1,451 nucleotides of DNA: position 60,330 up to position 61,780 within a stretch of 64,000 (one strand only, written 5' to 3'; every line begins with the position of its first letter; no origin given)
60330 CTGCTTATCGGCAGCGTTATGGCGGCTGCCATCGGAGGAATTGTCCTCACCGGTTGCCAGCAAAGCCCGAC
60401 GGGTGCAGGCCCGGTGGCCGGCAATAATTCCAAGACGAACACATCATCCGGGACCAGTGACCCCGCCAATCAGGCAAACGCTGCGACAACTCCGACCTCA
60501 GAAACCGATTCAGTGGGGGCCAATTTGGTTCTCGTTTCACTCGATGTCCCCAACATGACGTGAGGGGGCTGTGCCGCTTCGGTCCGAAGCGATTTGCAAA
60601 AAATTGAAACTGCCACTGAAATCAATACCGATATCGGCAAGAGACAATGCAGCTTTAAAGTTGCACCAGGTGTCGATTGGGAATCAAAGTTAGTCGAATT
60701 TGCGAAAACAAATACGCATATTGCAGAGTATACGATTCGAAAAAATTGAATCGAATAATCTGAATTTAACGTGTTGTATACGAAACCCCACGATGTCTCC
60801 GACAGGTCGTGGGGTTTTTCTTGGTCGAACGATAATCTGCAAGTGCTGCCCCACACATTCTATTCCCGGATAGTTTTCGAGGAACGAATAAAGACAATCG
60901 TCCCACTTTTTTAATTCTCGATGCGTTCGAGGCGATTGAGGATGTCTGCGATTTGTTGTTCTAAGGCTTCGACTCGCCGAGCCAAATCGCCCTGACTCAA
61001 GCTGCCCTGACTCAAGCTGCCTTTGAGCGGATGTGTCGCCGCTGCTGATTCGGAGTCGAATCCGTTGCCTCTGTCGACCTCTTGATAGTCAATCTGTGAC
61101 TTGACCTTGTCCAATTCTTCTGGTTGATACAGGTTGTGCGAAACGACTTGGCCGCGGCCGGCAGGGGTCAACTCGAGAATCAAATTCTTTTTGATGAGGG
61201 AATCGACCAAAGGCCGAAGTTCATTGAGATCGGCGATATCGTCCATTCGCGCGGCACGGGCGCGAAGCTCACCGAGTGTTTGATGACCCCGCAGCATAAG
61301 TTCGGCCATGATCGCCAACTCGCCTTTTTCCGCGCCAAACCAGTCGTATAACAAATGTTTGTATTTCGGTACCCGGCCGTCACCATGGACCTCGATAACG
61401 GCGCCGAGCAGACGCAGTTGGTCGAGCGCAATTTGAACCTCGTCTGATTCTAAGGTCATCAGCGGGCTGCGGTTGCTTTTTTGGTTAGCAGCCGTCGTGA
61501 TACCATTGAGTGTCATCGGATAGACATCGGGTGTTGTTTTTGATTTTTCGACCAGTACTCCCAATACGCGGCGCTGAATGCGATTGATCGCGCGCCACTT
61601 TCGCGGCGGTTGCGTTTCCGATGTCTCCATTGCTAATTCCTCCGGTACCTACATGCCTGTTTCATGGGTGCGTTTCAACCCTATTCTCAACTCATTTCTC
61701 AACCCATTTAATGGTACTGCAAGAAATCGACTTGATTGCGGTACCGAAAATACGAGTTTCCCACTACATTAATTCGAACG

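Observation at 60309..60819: In-frame TGA at the first Cys of an HMA/MerP MTCxxC motif, with a SECIS-like hairpin 11 nt downstream: candidate selenocysteine metal-binding lipoprotein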

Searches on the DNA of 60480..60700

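Call 76: search_rna_families(source=window, start=60480, end=60700, threshold=evalue, max_evalue=10)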
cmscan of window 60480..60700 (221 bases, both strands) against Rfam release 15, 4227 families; matches with E-value up to 10: 2.
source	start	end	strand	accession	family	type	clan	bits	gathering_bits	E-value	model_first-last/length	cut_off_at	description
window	60511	60607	+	RF02527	SSRC38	Gene; sRNA;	-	14.2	80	2.6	1-166/166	no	Streptococcus sRNA SSRC38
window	60603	60659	-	RF03686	mir-9424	Gene; miRNA;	-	13.7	90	4.5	1-68/68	no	mir-9424 microRNA precursor family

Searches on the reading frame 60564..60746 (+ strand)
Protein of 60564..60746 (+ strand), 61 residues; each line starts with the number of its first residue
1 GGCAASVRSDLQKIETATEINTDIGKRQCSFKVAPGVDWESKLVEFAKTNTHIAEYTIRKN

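Call 15: find_related_loci(query=window:60564-60746:+, collection=genome_contigs, flank=10000)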
Query seq(61 aa) (61 aa) in genome_contigs; peptide patterns used: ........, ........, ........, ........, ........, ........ (x = any residue, [..] = any of these).
599 stretches matched a pattern (row limit reached: there are more); 17 encode a relative of the query (tblastn E <= 1e-3); 17 distinct loci.
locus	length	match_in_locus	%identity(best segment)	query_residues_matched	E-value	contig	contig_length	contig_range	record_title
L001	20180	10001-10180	60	1-59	2e-21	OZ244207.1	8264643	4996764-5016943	MAG: Rubripirellula sp. isolate 81bcb08a-077e-453e-87ee-80c46bb080ef genome assembly, chromosome: 1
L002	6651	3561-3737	63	2-59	4e-20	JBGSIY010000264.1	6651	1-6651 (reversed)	MAG: Pirellulaceae bacterium isolate JTS-AC144 k141_2328530, whole genome shotgun sequence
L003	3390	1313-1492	55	1-59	9e-19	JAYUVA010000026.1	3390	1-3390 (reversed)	MAG: Candidatus Kuenenia sp. isolate GL124_DN_metabat_128 GL124_DN_metabat_128_25, whole genome shotgun sequence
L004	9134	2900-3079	55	1-59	9e-19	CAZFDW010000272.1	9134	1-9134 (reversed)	MAG TPA_asm: uncultured Chitinophaga sp. isolate binchicken_co205_138 genome assembly, contig: NODE_6621_length_9134_cov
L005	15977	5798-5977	53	1-59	1e-18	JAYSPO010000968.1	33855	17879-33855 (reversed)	MAG: Candidatus Kuenenia sp. isolate GFS_11547 GFS_11547_967, whole genome shotgun sequence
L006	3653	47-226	53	1-59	2e-18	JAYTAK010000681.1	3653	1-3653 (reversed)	MAG: Candidatus Kuenenia sp. isolate GFS_13877 GFS_13877_680, whole genome shotgun sequence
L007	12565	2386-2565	53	1-59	7e-18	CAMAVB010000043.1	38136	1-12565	MAG: Candidatus Kuenenia stuttgartiensis isolate LH-05nov19-79 genome assembly, contig: LH-05nov19-C1872, whole genome s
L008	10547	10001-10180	52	1-59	1e-17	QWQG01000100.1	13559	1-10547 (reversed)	MAG: Planctomycetota bacterium isolate ZH-3NOV15-plancto2 ZH-3NOV15-C6389, whole genome shotgun sequence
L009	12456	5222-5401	52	1-59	6e-17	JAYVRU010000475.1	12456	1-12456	MAG: Candidatus Kuenenia sp. isolate GL73_DN_metabat_110_sub GL73_DN_metabat_110_sub_474, whole genome shotgun sequence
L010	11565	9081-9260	52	1-59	5e-17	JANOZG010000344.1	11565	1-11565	MAG: Planctomycetota bacterium isolate VAR_79_metabat_506 VAR_79_k141_3338802, whole genome shotgun sequence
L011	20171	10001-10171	49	2-58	1e-16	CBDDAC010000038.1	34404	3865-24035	MAG: Mariniblastus sp. isolate 575d00d6-6cd5-4c6f-b7ca-5c10567f4f0b genome assembly, contig: contig_38, whole genome sho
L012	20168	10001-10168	46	2-57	6e-15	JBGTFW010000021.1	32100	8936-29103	MAG: Pirellulaceae bacterium isolate JTS-RE200 k141_4716970, whole genome shotgun sequence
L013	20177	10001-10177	51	1-58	1e-14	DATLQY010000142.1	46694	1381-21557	MAG TPA_asm: Pirellulales bacterium isolate SMAG_U13890 k141_528442, whole genome shotgun sequence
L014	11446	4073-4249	49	1-58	5e-14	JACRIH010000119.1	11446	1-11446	MAG: Planctomycetales bacterium isolate NC_groundwater_1798_Pr3_B-0.1um_60_10 SR-2_scaffold_141_845193, whole genome sho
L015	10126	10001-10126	64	1-41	2e-12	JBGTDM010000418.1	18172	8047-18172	MAG: Pirellulaceae bacterium isolate JTS-RE143 k141_2085040, whole genome shotgun sequence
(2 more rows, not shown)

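Call 33: search_protein_representatives(protein=window:60564-60746:+)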
Query: 61 residues. Proteins with E-value up to 0.001 (for the whole library): 29; up to 1e-10: 2; up to 1e-30: 0. The best 29 are listed.
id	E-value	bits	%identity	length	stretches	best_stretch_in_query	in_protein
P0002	1.8e-19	84.6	47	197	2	1-60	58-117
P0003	7.5e-11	57.6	53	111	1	1-58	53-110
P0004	1.5e-09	53.6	53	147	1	2-58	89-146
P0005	6.2e-08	48.5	58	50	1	11-58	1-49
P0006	2.0e-07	46.9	46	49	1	13-58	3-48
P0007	3.4e-07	46.2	51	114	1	1-59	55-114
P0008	1.2e-06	44.4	56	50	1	11-58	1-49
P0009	1.8e-06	43.9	56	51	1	14-58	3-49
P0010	3.2e-06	43.1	41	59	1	3-58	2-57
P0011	9.5e-06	41.6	50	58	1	7-58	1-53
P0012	9.6e-06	41.6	43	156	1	1-58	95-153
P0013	1.1e-05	41.4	50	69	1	11-60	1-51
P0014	1.2e-05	41.3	52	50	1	11-58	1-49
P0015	1.6e-05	41.0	49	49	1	12-58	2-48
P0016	1.8e-05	40.7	37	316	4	17-48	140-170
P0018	3.1e-05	40.0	39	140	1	1-59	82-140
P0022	1.6e-04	37.8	46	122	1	1-56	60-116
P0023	2.2e-04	37.4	44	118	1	2-56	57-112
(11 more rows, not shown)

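Call 36: find_encoding_contigs(protein=P0002, flank=6000, max_places=3)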
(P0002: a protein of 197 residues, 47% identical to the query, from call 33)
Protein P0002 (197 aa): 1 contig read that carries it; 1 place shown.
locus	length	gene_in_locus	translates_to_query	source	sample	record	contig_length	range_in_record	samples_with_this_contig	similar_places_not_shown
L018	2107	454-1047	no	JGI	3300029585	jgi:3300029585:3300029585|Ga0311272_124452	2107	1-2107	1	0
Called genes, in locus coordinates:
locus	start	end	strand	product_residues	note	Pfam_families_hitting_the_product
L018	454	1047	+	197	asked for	PF00403:HMA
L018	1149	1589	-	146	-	-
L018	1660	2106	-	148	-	?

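Call 37: find_encoding_contigs(protein=P0012, flank=6000, max_places=3)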
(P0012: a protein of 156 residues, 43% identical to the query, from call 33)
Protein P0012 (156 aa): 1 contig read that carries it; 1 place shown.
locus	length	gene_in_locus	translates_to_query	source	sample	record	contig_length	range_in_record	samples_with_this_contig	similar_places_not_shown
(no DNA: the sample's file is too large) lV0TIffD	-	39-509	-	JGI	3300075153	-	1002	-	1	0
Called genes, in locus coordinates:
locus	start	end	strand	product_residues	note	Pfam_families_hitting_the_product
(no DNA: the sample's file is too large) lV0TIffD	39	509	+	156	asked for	PF00403:HMA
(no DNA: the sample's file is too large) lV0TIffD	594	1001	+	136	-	?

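Call 39: find_encoding_contigs(protein=P0007, flank=8000, max_places=3)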
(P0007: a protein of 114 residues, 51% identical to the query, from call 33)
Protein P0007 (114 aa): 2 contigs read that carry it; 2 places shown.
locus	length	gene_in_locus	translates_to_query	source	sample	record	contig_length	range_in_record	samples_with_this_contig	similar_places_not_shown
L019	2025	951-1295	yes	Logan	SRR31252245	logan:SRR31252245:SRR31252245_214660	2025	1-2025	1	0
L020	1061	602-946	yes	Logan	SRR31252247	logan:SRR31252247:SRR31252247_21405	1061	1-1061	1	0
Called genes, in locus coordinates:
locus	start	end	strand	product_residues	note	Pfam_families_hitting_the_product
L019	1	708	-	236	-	?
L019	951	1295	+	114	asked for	PF00403:HMA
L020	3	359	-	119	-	?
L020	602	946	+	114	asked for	PF00403:HMA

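Call 40: find_encoding_contigs(protein=P0003, flank=8000, max_places=3)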
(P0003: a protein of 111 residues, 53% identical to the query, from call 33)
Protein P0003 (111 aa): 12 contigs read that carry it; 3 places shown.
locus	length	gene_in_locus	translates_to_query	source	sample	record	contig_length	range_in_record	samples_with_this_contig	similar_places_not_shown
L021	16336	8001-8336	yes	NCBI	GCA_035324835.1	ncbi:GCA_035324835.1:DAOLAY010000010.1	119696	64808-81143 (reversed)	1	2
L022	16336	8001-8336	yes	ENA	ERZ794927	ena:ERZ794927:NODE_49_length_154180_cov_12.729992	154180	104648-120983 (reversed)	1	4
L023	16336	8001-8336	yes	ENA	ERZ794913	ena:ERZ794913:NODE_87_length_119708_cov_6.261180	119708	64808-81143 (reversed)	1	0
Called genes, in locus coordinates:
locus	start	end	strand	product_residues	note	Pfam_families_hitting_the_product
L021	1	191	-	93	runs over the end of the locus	-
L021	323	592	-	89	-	-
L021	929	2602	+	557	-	-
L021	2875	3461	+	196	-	PF00989:PAS, PF08448:PAS_4 (weak), PF24820:Diguanyl_cycl_sensor, PF13426:PAS_9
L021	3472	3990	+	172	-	PF13581:HATPase_c_2 (weak), PF02518:HATPase_c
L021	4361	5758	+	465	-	PF00072:Response_reg, PF00158:Sigma54_activat, PF14532:Sigma54_activ_2, PF00493:MCM (weak), PF07728:AAA_5 (weak), PF25601:AAA_lid_14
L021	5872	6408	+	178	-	PF05995:CDO_I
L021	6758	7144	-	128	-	PF05899:Cupin_3 (weak), PF07883:Cupin_2, PF02311:AraC_binding (weak)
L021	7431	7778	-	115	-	PF03819:MazG (weak), PF12643:MazG-like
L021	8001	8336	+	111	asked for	PF00403:HMA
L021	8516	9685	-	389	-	PF05036:SPOR (faint)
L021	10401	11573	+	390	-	PF13443:HTH_26 (faint)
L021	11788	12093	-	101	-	PF07883:Cupin_2 (weak)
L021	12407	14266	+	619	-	PF02129:Peptidase_S15, PF00326:Peptidase_S9 (faint), PF08530:PepX_C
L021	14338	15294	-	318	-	PF00749:tRNA-synt_1c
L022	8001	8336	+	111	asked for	PF00403:HMA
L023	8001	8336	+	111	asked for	PF00403:HMA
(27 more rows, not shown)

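Call 41: find_encoding_contigs(protein=P0022, flank=8000, max_places=3)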
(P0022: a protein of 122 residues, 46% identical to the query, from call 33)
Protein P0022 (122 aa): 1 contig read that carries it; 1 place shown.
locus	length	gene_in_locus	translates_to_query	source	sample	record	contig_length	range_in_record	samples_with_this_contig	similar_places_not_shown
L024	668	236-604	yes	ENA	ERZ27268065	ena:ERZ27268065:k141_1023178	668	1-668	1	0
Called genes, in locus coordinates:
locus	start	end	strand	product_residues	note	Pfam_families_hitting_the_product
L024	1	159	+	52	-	?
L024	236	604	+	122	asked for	PF00403:HMA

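Call 43: list_cluster_members(proteins=[P0001, P0003, P0004])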
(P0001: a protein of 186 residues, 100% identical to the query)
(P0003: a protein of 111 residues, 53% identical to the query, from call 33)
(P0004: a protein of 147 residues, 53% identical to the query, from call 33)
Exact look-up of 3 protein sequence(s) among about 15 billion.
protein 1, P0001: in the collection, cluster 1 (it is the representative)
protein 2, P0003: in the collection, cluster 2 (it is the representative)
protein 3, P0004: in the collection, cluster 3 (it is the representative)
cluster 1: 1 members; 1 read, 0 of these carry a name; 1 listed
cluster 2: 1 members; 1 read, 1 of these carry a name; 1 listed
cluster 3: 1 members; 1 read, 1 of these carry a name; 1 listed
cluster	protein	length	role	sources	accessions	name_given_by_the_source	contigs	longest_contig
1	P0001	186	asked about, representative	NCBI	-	-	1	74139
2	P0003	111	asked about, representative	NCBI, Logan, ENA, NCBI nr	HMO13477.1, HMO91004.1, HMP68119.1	MAG TPA: heavy-metal-associated domain-containing protein [Pirellulaceae bacterium] | heavy-metal-associated domain-containing protein [Pirellulaceae bacterium]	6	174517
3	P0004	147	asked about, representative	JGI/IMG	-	copper chaperone CopZ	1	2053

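Call 56: search_protein_families(library=pfam, proteins=[L005:3248-5404:+, L005:6063-6947:-, L005:7196-8581:-], max_evalue=0.001)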
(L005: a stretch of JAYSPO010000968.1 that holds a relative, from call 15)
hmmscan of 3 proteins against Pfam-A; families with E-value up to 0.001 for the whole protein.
L005:3248-5404:+ (719 aa): 2 families
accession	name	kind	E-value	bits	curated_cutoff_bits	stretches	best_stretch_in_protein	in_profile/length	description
PF13385.13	Laminin_G_3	-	1.3e-16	61.5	27.6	1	565-710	16-149/151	Concanavalin A-like lectin/glucanases superfamily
PF04734.18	Ceramidase_alk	-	5.1e-07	29.1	32.1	1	28-120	4-101/509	Neutral/alkaline non-lysosomal ceramidase, N-terminal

L005:6063-6947:- (295 aa): 4 families
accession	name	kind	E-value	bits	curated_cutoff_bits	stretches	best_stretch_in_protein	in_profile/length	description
PF13344.12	Hydrolase_6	-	1.7e-28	99.1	27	1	27-126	1-100/101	Haloacid dehalogenase-like hydrolase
PF13242.12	Hydrolase_like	-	1.4e-25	89.4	22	1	199-272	2-75/75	HAD-hyrolase-like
PF00702.32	Hydrolase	-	4.5e-13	50.5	26.4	1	27-239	4-191/191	haloacid dehalogenase-like hydrolase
PF13419.12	HAD_2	-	3.5e-06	27.7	23.8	1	189-245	123-178/178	Haloacid dehalogenase-like hydrolase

L005:7196-8581:- (462 aa): 1 family
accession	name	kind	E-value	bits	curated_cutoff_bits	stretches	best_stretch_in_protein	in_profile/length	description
PF07394.17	DUF1501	-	7e-88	295.8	27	1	56-456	1-389/390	Protein of unknown function (DUF1501)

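Call 66: find_related_loci(query=A2, collection=metagenome_contigs, flank=3000)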
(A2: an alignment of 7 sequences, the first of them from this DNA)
Query A2 (51 aa) in metagenome_contigs; peptide patterns used: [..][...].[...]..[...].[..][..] (x = any residue, [..] = any of these).
43 stretches matched a pattern; 36 encode a relative of the query (tblastn E <= 1e-3); 36 distinct loci.
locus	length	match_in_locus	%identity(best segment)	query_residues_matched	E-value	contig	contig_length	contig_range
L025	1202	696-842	63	1-48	3e-16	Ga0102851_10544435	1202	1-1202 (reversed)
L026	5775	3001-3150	58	1-49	5e-15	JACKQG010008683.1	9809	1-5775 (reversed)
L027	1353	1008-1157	52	1-49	1e-14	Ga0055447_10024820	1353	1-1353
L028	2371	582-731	56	1-49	2e-14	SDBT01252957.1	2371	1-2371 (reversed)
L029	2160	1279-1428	54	1-49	5e-14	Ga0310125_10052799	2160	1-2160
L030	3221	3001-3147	59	1-48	4e-14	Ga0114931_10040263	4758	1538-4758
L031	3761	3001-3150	54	1-49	1e-13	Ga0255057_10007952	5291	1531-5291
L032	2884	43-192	52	1-49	1e-13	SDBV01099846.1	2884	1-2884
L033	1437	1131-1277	57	1-48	2e-13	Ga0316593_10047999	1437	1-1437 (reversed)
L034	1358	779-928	50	1-49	9e-13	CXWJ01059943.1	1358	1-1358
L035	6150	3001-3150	50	1-49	1e-12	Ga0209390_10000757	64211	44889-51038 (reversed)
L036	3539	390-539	46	1-49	3e-12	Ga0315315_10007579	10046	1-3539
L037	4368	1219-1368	46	1-49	3e-12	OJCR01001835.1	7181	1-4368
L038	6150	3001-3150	46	1-49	3e-12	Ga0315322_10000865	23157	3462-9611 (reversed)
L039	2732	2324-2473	42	1-49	3e-12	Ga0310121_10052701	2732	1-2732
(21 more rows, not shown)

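Call 83: find_encoding_contigs(protein=P0004, flank=3000, max_places=2)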
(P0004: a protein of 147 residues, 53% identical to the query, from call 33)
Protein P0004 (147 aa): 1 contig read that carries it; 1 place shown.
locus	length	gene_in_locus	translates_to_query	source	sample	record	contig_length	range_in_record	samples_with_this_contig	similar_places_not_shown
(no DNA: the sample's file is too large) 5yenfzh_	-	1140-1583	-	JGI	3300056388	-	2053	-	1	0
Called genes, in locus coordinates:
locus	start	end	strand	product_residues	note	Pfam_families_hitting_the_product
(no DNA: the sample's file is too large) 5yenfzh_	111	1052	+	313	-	PF08909:DUF1854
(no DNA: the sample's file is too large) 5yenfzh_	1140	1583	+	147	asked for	PF00403:HMA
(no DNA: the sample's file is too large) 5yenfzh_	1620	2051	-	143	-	?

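Call 84: find_encoding_contigs(protein=P0023, flank=3000, max_places=2)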
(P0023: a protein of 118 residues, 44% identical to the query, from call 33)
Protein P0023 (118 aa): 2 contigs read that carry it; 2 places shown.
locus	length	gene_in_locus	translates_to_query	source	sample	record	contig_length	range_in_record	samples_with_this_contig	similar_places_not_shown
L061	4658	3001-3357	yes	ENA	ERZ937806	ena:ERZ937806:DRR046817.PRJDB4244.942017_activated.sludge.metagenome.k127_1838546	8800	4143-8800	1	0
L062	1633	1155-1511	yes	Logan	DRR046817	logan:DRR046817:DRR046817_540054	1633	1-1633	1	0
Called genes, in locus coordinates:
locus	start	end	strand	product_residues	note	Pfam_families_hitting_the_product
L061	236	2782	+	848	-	PF02368:Big_2 (faint), PF07583:PSCyt2, PF07587:PSD1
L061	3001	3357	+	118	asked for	PF00403:HMA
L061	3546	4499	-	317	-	PF01300:Sua5_yciO_yrdC, PF03481:Sua5_C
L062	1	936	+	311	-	?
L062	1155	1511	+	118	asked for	PF00403:HMA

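Call 85: find_encoding_contigs(protein=P0018, flank=3000, max_places=2)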
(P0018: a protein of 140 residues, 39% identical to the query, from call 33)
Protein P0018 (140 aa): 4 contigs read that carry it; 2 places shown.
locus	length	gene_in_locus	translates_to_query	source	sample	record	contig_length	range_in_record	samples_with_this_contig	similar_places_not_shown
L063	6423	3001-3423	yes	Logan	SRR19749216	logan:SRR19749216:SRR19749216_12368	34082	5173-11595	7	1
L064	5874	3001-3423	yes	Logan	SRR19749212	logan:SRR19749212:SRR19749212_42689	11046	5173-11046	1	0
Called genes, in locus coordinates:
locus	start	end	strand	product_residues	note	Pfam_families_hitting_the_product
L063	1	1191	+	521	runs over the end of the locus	PF00171:Aldedh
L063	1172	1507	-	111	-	-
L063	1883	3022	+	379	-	PF00266:Aminotran_5, PF01212:Beta_elim_lyase (weak), PF01041:DegT_DnrJ_EryC1 (weak)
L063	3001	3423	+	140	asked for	-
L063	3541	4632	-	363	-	PF25881:HH_YBHG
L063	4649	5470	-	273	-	PF00005:ABC_tran, PF02463:SMC_N (faint), PF13304:AAA_21 (faint)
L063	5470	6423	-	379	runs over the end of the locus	PF12704:MacB_PCD, PF02687:FtsX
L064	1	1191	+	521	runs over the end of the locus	PF00171:Aldedh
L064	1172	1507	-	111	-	-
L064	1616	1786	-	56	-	-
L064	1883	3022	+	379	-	PF00266:Aminotran_5, PF01212:Beta_elim_lyase (weak), PF01041:DegT_DnrJ_EryC1 (weak)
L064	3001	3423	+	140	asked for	-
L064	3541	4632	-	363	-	PF25881:HH_YBHG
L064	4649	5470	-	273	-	PF00005:ABC_tran, PF02463:SMC_N (faint), PF13304:AAA_21 (faint)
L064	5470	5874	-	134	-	?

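Call 87: predict_structure(alignment_id=A4)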
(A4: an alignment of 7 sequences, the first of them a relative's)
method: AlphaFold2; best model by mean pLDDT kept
length: 156 residues; sequences in the alignment: 7
mean_pLDDT: 68.0   pTM: 0.47
mean pLDDT of the five models: 68.0, 66.5, 65.4, 65.3, 60.8
residues with pLDDT >= 90: 33; 70-90: 44; 50-70: 35; < 50: 44
segments of 3 or more residues with pLDDT < 50: 1-3, 13-15, 23-40, 64-69, 71-74
pLDDT, mean of each block of 10 residues (from residue 1): 49 49 47 44 51 50 48 56 91 87 91 93 92 84 79 81
secondary structure, 60 per line:
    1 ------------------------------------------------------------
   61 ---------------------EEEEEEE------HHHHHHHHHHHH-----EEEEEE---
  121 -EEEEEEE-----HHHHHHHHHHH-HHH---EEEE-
elements in order: E82-88 H95-106 E112-117 E122-128 H134-144 E152-155

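Call 90: fold_search(model_id=the predicted structure, library=pdb)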
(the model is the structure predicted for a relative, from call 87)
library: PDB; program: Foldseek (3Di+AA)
matches with E <= 10: 1664; with E <= 0.001: 2
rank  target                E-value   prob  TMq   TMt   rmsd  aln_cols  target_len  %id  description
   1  1osd_A                8.4e-05  1.00  0.38  0.75   2.9        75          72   19  crystal structure of Oxidized MerP from Ralstonia metallidurans CH34 (released 2004-05-18)
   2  8rnz_B                9.7e-04  1.00  0.39  0.71   2.8        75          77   15  Metal-binding domain 3 of copper-transporting ATPase RAN1 from Arabidopsis thaliana (released 2025-01-29)
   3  8r7d_A                1.3e-03  1.00  0.35  0.72   3.0        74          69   22  Complex of rice blast (Magnaporthe oryzae) mutant effector protein PWL2-SNDE with the HMA domain of OsHIPP43 from rice (released 2024-01-31)
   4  8rnz_A                1.5e-03  1.00  0.39  0.72   2.7        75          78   15  Metal-binding domain 3 of copper-transporting ATPase RAN1 from Arabidopsis thaliana (released 2025-01-29)
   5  3dxs                  1.7e-03  1.00  0.37  0.72   2.9        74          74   20  Crystal structure of a copper binding domain from HMA7, a P-type ATPase (released 2009-08-11)
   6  2l3m_MODEL_1_A        1.9e-03  1.00  0.37  0.75   3.4        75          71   17  Solution structure of the putative copper-ion-binding protein from Bacillus anthracis str. Ames (released 2011-01-12)
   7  8b2r_A                2.2e-03  1.00  0.38  0.70   2.8        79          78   19  Complex of rice blast (Magnaporthe oryzae) effector protein AVR-PikF with a rice (Oryza sativa) RGA5 HMA domain mutant (released 2022-10-19)
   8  6a71_A                2.6e-03  1.00  0.37  0.74   2.7        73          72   16  Crystal Structure of Human ATP7B and TM Complex (released 2019-04-03)
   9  2xmw                  2.6e-03  1.00  0.32  0.68   3.6        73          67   15  PacS, N-terminal domain, from Synechocystis PCC6803 (released 2010-08-18)
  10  1mwy_MODEL_1_A        2.9e-03  1.00  0.37  0.72   2.9        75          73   19  Solution structure of the N-terminal domain of ZntA in the apo-form (released 2002-11-06)
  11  8r7a_A                3.1e-03  1.00  0.35  0.66   3.1        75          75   21  Complex of rice blast (Magnaporthe oryzae) effector protein PWL2 with the HMA domain of OsHIPP43 from rice (Oryza sati (released 2024-01-31)
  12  1fee_B                3.3e-03  1.00  0.33  0.69   3.0        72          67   25  CRYSTAL STRUCTURE OF COPPER-HAH1 (released 2001-01-21)
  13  2g9o_MODEL_1_A        3.5e-03  1.00  0.37  0.67   3.4        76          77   14  Solution structure of the apo form of the third metal-binding domain of ATP7A protein (Menkes Disease protein) (released 2006-08-01)
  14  1s6o_MODEL_1_A        3.8e-03  1.00  0.40  0.75   2.3        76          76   21  Solution structure and backbone dynamics of the apo-form of the second metal-binding domain of the Menkes prot (released 2004-04-06)
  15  6a71_B                3.8e-03  1.00  0.37  0.74   2.6        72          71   17  Crystal Structure of Human ATP7B and TM Complex (released 2019-04-03)
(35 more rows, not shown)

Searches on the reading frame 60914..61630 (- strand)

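Call 56: search_protein_families(library=pfam, proteins=[window:60914-61630:-], max_evalue=0.001)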
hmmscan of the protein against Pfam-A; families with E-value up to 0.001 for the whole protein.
window:60914-61630:- (239 aa): 1 family
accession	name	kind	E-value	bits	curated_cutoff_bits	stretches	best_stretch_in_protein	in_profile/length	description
PF04337.18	DUF480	-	2.1e-45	154.9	25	1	16-152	2-141/149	Protein of unknown function, DUF480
